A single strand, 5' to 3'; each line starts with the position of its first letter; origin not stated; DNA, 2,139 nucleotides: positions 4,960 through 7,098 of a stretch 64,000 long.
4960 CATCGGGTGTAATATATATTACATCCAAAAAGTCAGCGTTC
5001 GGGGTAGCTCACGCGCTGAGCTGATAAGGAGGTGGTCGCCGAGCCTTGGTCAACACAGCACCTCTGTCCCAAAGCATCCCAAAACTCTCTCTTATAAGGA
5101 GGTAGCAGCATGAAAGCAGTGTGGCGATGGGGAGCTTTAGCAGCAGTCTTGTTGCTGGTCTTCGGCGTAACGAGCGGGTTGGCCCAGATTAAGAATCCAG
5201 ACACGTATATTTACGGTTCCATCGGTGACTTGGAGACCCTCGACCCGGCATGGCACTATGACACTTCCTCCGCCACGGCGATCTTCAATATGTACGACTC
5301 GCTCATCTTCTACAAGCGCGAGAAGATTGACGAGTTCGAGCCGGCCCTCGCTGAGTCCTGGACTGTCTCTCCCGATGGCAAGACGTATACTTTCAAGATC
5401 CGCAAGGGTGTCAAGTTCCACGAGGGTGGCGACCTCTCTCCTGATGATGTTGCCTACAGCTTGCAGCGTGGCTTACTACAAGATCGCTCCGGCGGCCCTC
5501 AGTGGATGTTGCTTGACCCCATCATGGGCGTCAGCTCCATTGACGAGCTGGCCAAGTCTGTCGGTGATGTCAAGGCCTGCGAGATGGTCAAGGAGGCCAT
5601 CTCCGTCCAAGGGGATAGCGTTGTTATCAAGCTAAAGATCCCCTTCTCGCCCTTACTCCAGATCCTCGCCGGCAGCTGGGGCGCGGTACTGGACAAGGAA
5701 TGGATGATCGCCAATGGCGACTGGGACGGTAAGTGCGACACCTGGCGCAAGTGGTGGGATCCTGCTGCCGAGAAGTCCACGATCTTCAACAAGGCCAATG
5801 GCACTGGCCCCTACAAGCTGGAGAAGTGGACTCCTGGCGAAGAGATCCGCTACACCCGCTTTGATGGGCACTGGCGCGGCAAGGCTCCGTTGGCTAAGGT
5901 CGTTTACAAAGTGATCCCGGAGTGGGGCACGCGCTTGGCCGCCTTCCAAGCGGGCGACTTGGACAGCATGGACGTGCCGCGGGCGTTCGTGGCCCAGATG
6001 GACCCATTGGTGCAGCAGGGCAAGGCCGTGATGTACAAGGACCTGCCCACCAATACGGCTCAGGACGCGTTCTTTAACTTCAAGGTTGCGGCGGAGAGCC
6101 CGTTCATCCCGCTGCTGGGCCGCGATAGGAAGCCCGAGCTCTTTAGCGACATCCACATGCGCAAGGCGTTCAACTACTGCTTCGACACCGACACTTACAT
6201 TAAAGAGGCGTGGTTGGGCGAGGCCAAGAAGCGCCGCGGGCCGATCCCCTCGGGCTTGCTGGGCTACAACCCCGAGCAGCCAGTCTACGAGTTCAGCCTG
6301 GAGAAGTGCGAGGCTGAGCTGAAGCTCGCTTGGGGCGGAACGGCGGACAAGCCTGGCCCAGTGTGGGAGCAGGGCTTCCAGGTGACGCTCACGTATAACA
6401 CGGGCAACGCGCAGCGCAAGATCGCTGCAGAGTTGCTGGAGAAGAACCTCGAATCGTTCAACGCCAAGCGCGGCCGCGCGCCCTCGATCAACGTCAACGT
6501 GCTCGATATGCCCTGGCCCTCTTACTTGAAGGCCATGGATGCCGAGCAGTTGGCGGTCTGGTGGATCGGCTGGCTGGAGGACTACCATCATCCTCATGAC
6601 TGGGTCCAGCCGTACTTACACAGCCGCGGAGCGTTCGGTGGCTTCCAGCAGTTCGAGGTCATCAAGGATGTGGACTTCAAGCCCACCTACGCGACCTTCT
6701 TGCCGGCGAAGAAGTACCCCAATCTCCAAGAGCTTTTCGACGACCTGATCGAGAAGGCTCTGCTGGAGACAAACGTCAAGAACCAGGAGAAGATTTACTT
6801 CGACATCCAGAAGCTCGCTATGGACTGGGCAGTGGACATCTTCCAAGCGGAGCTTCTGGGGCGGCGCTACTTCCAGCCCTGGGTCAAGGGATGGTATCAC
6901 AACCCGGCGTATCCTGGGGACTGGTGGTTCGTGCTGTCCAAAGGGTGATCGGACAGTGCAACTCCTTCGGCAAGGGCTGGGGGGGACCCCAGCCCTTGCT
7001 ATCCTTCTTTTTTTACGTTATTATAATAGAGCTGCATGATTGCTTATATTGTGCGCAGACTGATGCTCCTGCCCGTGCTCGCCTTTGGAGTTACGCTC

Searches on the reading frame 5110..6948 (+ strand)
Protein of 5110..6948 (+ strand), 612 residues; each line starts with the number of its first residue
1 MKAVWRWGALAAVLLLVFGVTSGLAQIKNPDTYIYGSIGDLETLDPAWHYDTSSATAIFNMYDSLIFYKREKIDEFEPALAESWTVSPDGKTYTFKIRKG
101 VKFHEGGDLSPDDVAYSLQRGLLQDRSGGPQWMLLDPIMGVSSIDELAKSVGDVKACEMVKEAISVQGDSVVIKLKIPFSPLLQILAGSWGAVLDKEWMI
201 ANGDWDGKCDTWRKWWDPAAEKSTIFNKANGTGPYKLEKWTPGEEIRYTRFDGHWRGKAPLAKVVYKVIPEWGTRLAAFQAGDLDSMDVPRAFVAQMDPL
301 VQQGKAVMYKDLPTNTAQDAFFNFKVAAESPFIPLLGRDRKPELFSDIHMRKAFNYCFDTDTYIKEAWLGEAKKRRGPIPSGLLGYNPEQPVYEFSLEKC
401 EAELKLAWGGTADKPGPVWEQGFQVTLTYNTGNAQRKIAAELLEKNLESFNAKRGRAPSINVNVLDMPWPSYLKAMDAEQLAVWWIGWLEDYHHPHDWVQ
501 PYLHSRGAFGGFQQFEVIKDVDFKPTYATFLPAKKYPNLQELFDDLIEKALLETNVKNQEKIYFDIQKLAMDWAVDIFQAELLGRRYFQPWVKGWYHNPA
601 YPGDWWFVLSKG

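Call 18: search_protein_families(library=pfam, proteins=[window:5110-6948:+], max_evalue=0.00001)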
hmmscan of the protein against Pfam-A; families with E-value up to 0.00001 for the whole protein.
window:5110-6948:+ (612 aa): 1 family
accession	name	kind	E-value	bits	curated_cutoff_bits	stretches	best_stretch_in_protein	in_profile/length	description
PF00496.27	SBP_bac_5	-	1.2e-69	235.6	32.4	1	75-508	1-366/368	Bacterial extracellular solute-binding proteins, family 5 Middle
